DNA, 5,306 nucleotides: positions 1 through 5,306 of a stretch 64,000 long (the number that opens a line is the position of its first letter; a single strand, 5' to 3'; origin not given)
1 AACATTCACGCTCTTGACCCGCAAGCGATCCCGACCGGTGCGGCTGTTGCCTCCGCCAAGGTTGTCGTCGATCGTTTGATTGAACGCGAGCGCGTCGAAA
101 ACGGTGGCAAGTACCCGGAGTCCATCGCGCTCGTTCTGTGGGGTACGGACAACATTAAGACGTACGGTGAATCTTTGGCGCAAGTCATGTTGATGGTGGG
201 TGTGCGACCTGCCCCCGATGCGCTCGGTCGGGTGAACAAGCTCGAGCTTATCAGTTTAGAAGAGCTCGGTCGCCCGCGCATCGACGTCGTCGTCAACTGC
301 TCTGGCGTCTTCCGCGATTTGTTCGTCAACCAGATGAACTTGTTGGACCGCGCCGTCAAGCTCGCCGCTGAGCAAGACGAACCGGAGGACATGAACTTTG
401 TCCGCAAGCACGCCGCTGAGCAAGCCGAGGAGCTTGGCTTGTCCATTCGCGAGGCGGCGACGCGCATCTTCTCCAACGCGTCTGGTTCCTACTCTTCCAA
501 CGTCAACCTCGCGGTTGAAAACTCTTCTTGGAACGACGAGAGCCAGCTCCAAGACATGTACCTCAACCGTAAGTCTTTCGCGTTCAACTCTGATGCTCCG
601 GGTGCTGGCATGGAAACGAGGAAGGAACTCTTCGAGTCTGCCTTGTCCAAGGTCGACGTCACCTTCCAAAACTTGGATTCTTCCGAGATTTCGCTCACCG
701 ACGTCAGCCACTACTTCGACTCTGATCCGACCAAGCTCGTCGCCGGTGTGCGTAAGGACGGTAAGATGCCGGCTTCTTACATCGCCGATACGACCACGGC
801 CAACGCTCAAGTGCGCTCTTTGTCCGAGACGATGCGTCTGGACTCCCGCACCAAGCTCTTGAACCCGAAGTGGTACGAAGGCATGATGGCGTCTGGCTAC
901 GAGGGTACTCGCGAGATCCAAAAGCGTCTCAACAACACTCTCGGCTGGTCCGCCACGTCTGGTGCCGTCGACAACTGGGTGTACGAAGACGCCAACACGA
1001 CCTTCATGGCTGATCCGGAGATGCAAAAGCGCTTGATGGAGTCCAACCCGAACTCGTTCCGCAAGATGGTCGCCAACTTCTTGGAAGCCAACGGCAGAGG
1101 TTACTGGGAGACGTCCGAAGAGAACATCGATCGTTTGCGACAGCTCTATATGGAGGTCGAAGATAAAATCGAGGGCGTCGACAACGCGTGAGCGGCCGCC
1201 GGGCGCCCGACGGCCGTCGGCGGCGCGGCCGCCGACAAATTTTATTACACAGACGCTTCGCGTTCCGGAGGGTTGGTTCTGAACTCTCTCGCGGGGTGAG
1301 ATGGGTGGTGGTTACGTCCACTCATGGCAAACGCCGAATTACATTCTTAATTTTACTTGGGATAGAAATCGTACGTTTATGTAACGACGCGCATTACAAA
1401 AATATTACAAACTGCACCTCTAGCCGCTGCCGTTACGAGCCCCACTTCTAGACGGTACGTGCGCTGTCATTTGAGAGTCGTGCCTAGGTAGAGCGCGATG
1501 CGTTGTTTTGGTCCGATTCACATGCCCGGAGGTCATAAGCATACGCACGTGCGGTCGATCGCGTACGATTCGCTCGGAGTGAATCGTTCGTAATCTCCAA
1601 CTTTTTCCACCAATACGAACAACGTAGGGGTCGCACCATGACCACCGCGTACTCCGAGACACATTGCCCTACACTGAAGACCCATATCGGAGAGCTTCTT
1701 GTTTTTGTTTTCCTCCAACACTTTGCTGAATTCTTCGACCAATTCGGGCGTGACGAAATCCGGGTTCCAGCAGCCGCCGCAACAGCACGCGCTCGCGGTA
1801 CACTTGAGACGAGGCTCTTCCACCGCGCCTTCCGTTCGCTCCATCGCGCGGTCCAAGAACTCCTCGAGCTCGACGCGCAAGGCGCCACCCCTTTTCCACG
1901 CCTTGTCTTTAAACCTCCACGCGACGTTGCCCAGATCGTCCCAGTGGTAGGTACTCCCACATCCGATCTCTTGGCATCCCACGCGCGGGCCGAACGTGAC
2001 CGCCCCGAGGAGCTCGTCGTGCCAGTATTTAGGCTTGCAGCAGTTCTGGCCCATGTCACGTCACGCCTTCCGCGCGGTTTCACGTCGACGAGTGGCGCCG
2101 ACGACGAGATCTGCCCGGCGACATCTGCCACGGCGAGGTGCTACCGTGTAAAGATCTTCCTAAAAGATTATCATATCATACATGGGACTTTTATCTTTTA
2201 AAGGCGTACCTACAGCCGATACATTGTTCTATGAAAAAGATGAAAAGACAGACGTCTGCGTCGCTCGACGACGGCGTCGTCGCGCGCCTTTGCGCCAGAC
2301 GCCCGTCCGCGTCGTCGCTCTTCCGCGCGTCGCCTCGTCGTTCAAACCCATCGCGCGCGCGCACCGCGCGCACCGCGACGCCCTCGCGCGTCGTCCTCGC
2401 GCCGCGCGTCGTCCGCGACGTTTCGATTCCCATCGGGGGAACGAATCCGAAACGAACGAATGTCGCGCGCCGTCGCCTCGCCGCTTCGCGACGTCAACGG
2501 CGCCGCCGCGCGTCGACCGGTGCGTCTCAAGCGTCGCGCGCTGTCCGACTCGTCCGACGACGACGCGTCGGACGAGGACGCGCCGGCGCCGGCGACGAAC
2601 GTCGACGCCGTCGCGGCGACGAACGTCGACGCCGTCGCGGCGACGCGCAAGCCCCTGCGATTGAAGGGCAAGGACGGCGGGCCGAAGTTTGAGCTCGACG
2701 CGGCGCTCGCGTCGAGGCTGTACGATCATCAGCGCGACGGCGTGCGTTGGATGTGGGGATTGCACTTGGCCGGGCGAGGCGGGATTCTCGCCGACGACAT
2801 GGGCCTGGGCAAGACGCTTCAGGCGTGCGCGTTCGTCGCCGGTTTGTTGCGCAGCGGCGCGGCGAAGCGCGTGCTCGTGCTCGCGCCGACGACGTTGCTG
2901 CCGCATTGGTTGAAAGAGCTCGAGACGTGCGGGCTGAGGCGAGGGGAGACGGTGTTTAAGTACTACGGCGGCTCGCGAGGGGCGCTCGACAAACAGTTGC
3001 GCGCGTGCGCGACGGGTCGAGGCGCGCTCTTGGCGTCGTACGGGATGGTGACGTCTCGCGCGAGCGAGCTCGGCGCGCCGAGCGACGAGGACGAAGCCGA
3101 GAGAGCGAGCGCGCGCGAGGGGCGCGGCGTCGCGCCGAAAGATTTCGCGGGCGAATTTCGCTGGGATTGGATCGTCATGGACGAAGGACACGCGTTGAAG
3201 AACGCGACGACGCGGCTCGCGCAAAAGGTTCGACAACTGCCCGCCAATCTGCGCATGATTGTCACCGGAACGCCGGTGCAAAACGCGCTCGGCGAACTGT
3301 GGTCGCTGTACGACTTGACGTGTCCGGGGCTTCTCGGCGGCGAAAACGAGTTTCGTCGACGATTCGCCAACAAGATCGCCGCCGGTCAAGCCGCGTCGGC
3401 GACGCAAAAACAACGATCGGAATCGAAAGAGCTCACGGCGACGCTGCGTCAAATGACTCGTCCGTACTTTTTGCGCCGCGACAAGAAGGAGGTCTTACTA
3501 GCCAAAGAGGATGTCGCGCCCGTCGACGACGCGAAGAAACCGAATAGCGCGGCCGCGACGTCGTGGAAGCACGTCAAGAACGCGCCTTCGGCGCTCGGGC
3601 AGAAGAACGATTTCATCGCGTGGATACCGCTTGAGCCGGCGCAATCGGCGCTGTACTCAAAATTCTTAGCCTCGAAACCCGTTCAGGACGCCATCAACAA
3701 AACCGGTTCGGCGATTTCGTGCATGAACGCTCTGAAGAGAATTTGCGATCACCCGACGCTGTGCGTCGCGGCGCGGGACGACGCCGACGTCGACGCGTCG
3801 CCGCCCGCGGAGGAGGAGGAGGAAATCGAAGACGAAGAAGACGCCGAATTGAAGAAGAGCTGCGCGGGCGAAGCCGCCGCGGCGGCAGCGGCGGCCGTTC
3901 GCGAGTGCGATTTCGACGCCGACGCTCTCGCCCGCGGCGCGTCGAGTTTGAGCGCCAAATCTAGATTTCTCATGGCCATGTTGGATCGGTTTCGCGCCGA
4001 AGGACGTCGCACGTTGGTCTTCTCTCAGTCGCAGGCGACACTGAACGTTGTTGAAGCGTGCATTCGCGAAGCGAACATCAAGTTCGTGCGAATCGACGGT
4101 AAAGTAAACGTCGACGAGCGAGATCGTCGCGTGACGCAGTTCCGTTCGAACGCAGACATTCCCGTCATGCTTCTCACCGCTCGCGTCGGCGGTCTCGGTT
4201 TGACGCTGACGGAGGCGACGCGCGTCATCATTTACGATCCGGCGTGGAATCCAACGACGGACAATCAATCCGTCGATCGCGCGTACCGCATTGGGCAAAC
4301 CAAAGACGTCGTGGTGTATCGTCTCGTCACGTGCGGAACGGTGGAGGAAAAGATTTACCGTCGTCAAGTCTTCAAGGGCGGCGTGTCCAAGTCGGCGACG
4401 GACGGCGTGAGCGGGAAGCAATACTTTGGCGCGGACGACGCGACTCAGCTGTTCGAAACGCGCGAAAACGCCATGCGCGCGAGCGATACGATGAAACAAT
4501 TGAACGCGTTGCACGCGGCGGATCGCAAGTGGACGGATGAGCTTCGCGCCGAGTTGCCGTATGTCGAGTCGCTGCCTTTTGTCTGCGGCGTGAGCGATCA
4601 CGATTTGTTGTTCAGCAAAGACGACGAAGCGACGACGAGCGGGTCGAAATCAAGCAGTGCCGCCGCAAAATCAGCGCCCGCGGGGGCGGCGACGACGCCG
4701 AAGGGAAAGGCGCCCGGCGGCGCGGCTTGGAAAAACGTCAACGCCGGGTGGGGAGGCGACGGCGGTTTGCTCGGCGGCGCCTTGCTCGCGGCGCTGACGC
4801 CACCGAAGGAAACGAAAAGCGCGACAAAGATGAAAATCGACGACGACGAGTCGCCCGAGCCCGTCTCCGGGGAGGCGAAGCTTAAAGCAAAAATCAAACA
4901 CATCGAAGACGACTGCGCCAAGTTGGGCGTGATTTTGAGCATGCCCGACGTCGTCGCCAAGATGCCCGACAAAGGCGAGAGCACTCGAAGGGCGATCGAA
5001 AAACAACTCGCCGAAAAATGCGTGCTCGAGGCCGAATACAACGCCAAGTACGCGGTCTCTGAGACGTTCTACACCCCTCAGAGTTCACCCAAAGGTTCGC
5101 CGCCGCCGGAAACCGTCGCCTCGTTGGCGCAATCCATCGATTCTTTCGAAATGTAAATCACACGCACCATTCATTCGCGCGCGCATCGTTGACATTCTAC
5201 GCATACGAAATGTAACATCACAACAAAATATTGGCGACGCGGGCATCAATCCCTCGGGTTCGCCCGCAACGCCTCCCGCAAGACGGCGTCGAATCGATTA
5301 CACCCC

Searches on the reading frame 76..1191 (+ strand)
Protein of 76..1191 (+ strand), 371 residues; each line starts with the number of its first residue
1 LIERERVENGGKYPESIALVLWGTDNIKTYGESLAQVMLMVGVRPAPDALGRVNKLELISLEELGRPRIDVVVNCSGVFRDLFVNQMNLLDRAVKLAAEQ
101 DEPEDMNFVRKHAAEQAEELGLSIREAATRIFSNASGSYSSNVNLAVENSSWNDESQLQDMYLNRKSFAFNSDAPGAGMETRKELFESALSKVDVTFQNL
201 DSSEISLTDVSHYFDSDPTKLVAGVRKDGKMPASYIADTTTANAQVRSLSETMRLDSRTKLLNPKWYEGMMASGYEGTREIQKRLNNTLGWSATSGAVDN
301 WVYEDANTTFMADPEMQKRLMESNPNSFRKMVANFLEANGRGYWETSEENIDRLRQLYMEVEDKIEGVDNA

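Call 11: search_protein_families(library=pfam, proteins=[window:76-1191:+], max_evalue=0.001)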
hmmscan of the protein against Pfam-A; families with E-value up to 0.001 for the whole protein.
window:76-1191:+ (371 aa): 1 family
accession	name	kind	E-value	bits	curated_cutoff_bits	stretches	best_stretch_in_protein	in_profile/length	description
PF02514.21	CobN-Mg_chel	-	3.2e-138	462.8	24.5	1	1-350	740-1089/1090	CobN/Magnesium Chelatase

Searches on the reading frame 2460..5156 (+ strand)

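Call 11: search_protein_families(library=pfam, proteins=[window:2460-5156:+], max_evalue=0.001)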
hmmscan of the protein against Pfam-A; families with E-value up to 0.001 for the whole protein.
window:2460-5156:+ (898 aa): 3 families
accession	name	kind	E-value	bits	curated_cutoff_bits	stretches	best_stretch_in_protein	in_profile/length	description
PF00176.29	SNF2-rel_dom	-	1e-49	169.6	24.9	1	90-348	1-226/290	SNF2-related domain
PF00271.37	Helicase_C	-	2.6e-22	79.6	23.5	1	502-612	4-110/110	Helicase conserved C-terminal domain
PF04851.21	ResIII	-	2.3e-06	28.1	22.5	1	100-273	18-163/164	Type III restriction enzyme, res subunit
